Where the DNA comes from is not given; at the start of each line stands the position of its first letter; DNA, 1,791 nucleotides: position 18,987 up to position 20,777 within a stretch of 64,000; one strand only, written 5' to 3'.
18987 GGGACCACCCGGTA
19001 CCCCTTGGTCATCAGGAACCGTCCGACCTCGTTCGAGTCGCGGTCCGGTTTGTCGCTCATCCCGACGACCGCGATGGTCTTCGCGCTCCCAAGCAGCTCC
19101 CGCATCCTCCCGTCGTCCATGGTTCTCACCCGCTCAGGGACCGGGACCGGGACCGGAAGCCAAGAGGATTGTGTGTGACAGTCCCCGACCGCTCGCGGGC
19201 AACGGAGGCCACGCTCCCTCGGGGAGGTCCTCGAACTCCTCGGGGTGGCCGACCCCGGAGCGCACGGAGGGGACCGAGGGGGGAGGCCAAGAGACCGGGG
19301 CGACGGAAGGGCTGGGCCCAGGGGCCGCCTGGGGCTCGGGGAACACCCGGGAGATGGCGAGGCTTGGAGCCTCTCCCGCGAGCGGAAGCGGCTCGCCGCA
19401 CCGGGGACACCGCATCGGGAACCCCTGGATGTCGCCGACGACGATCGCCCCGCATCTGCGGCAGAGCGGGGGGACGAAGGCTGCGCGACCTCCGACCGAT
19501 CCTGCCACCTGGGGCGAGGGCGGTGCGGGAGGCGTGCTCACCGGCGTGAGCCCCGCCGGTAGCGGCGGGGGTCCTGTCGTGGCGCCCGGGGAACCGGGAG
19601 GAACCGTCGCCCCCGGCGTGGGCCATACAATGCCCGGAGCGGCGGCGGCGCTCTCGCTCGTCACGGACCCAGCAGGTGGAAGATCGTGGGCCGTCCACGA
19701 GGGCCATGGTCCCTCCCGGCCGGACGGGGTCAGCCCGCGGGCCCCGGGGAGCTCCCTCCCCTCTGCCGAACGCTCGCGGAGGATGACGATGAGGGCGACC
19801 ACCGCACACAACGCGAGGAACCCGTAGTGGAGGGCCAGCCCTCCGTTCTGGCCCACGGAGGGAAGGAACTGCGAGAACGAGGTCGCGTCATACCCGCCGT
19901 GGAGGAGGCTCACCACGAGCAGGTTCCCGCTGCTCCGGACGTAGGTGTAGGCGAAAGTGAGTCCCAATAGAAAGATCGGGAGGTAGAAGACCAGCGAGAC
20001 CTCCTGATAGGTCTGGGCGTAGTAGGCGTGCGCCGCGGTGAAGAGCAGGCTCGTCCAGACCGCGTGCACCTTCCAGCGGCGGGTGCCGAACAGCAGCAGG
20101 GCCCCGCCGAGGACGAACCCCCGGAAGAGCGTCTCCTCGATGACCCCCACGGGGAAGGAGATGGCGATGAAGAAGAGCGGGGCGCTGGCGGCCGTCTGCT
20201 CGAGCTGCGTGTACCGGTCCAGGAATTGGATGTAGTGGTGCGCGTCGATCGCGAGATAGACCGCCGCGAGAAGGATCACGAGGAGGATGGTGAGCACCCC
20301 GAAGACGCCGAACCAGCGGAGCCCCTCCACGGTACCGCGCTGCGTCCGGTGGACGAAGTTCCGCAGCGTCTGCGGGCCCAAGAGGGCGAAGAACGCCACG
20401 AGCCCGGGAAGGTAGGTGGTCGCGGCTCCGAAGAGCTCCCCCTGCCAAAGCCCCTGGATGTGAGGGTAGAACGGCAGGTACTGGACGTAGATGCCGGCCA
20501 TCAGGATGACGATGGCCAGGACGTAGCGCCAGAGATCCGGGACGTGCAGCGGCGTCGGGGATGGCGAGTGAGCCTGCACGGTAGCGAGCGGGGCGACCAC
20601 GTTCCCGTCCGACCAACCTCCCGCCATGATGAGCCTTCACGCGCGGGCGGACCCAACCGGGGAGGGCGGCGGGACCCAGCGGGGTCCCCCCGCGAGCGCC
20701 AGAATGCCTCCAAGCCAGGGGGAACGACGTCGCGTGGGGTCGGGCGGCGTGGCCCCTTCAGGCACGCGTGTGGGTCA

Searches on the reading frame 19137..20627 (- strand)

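Call 86: search_protein_families(library=pfam, proteins=[window:19137-20627:-], max_evalue=0.00001)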
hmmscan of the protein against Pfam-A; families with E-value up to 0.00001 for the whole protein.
window:19137-20627:- (497 aa): 1 family
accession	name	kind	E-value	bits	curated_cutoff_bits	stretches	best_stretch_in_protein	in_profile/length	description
PF02517.21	Rce1-like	-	1.4e-13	51.4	22.4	1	149-248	4-92/93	Type II CAAX prenyl endopeptidase Rce1-like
